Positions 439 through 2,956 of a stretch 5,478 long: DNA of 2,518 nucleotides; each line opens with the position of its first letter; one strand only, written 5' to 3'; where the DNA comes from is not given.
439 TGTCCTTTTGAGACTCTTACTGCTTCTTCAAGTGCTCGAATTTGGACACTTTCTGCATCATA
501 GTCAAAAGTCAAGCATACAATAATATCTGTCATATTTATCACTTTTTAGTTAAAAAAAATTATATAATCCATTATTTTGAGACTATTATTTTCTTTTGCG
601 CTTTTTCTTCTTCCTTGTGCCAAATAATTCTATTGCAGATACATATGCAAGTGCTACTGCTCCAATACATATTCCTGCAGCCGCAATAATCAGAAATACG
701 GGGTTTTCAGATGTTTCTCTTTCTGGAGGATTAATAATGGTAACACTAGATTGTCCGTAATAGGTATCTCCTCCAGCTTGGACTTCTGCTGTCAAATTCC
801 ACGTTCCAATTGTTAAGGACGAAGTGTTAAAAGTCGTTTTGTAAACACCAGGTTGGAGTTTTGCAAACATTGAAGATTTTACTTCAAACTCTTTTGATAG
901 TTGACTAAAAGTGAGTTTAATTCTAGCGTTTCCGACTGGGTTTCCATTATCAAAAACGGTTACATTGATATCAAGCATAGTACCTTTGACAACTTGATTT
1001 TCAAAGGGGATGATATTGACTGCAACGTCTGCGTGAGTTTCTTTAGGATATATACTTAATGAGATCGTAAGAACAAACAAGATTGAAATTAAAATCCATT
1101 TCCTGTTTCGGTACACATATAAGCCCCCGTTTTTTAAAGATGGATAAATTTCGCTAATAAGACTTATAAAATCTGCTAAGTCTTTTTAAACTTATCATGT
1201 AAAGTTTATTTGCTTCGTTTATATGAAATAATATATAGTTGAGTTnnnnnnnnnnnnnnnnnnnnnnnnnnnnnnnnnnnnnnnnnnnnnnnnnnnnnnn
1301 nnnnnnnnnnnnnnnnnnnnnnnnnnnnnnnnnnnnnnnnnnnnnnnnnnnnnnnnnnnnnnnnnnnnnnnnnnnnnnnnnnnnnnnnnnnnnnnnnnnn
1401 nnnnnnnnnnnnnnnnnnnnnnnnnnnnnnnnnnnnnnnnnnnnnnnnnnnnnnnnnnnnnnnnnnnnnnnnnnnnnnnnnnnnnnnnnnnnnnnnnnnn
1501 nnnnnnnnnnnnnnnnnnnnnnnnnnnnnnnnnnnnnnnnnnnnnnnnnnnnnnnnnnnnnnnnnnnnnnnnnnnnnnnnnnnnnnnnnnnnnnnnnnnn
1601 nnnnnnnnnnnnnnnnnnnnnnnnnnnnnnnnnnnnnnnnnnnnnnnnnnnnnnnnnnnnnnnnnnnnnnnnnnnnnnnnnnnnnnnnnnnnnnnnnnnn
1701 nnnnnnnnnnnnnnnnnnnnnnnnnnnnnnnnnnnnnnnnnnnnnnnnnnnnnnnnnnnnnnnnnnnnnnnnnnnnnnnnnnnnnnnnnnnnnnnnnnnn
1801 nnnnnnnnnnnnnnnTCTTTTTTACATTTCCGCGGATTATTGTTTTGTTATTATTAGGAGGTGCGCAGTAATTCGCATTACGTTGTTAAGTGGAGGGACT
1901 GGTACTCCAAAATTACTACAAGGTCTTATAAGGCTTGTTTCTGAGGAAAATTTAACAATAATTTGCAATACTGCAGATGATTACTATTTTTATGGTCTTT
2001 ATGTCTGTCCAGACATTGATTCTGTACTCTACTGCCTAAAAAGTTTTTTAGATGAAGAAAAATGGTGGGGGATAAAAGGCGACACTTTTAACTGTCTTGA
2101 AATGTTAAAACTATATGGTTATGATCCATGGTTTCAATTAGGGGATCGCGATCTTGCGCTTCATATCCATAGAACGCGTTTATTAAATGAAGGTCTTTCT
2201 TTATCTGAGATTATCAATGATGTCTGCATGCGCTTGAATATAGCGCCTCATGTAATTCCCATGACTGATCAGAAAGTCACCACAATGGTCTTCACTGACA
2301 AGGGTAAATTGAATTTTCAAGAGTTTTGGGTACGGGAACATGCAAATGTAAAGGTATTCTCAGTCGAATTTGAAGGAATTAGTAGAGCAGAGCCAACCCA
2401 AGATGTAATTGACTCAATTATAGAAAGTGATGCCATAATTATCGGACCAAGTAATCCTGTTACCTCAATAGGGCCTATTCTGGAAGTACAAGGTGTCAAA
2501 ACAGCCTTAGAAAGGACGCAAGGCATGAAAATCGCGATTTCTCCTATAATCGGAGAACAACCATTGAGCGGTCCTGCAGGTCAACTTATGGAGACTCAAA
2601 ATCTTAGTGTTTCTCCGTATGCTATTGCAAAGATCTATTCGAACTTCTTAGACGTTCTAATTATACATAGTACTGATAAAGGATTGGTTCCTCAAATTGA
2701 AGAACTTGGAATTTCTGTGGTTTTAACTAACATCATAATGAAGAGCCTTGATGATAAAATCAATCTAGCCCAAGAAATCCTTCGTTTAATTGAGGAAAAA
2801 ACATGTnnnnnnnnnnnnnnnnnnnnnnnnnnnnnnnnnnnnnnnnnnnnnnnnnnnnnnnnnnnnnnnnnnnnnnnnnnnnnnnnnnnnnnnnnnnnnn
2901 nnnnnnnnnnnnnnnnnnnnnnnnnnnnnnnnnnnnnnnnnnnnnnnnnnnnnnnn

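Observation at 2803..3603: Dus/DHOD-like flavin TIM-barrel translationally coupled to cofD: candidate missing ene-reductase of archaeal F420 biosynthesis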

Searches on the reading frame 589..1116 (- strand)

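Call 3: search_protein_families(library=pfam, proteins=[window:589-1116:-], max_evalue=0.01)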
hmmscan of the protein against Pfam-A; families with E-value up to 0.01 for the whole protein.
window:589-1116:- (176 aa): 2 families
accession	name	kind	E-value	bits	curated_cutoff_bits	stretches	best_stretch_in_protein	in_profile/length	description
PF05751.16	FixH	-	0.00018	21.9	23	1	47-122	74-146/150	FixH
PF13115.11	YtkA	-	0.0024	18.9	25.9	1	28-109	4-83/85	YtkA-like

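Call 4: search_protein_families(library=ncbifam, proteins=[window:589-1116:-], max_evalue=0.01)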
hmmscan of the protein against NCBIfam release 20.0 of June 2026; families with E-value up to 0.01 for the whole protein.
window:589-1116:- (176 aa): 0 families

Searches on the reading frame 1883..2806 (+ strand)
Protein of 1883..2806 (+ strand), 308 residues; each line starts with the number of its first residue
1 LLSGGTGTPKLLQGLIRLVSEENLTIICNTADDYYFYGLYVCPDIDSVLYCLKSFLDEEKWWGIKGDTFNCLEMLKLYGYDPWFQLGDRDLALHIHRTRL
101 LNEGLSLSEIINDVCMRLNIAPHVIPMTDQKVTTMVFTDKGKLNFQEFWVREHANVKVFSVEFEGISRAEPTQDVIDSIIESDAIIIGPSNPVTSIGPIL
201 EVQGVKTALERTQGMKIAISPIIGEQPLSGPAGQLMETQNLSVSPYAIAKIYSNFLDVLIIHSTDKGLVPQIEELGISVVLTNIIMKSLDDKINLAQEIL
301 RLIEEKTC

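Call 3: search_protein_families(library=pfam, proteins=[window:1883-2806:+], max_evalue=0.01)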
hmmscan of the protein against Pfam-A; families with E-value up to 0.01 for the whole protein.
window:1883-2806:+ (308 aa): 1 family
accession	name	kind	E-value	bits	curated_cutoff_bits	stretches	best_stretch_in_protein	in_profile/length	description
PF01933.23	CofD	-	2.8e-53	181.4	30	1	2-264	4-252/290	2-phospho-L-lactate transferase CofD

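Call 4: search_protein_families(library=ncbifam, proteins=[window:1883-2806:+], max_evalue=0.01)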
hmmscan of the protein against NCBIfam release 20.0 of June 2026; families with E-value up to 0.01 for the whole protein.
window:1883-2806:+ (308 aa): 2 families
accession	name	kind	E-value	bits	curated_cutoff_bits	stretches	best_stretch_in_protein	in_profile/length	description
TIGR01819.1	F420_cofD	equivalog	7e-102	340.5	257.45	1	1-300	3-300/301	2-phospho-L-lactate transferase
TIGR01826.1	CofD_related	subfamily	3.3e-15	56.4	196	1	106-264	99-249/310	uridine diphosphate-N-acetylglucosamine-binding protein YvcK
